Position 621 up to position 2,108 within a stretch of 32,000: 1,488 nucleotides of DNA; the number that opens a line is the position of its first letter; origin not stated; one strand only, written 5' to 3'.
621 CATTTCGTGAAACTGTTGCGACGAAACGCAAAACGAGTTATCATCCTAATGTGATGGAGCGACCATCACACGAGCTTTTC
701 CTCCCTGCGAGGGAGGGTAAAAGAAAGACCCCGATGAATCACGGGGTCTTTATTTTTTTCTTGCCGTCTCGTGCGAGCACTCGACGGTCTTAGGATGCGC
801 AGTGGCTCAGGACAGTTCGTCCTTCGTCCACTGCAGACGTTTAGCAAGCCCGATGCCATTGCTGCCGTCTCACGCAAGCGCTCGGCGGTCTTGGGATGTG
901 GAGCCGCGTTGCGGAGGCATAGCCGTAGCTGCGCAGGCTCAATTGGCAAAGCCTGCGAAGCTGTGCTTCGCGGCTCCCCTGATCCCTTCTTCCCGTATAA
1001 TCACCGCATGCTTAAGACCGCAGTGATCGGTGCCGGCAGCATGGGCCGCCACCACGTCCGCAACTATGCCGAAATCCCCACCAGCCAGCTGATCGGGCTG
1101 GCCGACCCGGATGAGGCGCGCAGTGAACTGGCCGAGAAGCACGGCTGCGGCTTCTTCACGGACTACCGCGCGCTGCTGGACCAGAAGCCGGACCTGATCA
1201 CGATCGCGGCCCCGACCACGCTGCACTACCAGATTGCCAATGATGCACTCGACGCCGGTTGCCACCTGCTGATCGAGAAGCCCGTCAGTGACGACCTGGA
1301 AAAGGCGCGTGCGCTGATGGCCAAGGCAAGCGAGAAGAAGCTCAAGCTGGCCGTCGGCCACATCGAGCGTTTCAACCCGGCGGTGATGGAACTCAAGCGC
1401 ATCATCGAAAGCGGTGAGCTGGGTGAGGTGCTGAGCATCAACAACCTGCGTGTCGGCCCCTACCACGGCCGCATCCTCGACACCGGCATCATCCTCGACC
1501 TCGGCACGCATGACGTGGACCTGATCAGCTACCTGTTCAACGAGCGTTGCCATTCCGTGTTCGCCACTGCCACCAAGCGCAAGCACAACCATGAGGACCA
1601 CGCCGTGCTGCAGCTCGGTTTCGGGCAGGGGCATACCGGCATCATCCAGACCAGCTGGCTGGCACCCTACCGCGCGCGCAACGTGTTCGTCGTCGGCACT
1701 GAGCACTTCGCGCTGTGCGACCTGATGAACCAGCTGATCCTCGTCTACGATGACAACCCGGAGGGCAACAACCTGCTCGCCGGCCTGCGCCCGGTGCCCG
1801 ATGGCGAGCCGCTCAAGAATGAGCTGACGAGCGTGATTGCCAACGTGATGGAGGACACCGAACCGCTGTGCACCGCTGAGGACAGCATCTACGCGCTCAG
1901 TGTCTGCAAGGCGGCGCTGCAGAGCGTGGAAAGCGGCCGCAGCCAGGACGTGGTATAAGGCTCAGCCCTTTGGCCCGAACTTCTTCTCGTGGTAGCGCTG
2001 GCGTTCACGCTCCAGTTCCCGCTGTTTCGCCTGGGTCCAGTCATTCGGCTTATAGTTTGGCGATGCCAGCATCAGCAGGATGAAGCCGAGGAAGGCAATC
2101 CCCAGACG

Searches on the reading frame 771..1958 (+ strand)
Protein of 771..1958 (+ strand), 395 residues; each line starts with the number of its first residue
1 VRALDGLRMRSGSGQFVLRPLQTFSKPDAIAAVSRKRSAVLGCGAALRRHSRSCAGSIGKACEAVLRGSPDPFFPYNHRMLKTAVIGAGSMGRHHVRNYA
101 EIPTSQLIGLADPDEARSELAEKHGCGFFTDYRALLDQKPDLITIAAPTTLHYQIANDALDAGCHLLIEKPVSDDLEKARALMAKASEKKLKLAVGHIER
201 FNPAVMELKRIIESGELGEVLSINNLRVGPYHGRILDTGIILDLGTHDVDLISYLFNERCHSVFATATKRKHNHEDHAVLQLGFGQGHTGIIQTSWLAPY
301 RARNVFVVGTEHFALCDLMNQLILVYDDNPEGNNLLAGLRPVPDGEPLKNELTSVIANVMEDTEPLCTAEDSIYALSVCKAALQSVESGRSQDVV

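Call 80: search_protein_families(library=pfam, alignment_id=A8, max_evalue=0.00001)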
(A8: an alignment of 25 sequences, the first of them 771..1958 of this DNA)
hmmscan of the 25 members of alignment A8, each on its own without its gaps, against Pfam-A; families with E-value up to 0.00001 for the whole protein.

A. member 1, window:771-1958:+ (395 aa): 3 families
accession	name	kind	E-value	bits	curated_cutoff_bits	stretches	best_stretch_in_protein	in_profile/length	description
PF01408.29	GFO_IDH_MocA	-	2.6e-27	96.3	24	1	82-197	2-120/120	Oxidoreductase family, NAD-binding Rossmann fold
PF22725.1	GFO_IDH_MocA_C3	-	8.3e-19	68.3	27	1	206-311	2-120/124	GFO/IDH/MocA C-terminal domain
PF02894.22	GFO_IDH_MocA_C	-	3.6e-13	50.2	22.9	1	209-390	1-214/218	Oxidoreductase family, C-terminal alpha/beta domain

B. families by the number of members that match (of 25 scanned): 19 families
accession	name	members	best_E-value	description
PF01297.22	ZnuA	2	3.7e-75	Zinc-uptake complex component A periplasmic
PF00950.22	ABC-3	2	9.5e-69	ABC 3 transport family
PF01212.27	Beta_elim_lyase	1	3.7e-90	Beta-eliminating lyase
PF16653.10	Sacchrp_dh_C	1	1.9e-44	Saccharopine dehydrogenase C-terminal domain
PF06182.17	ABC2_membrane_6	1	3.4e-39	ABC-2 family transporter protein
PF00005.33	ABC_tran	1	5e-33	ABC transporter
PF13720.11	Acetyltransf_11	1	1e-27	Udp N-acetylglucosamine O-acyltransferase; Domain 2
PF01408.29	GFO_IDH_MocA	1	2.6e-27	Oxidoreductase family, NAD-binding Rossmann fold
PF00132.30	Hexapep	1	8.1e-27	Bacterial transferase hexapeptide (six repeats)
PF22725.1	GFO_IDH_MocA_C3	1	8.3e-19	GFO/IDH/MocA C-terminal domain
PF02894.22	GFO_IDH_MocA_C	1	3.6e-13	Oxidoreductase family, C-terminal alpha/beta domain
PF03435.24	Sacchrp_dh_NADP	1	1.1e-11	Saccharopine dehydrogenase NADP binding domain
PF13304.12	AAA_21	1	2.3e-11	AAA domain, putative AbiEii toxin, Type IV TA system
PF01325.25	Fe_dep_repress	1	6.5e-11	Iron dependent repressor, N-terminal DNA binding domain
PF02742.21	Fe_dep_repr_C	1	2e-10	Iron dependent repressor, metal binding and dimerisation domain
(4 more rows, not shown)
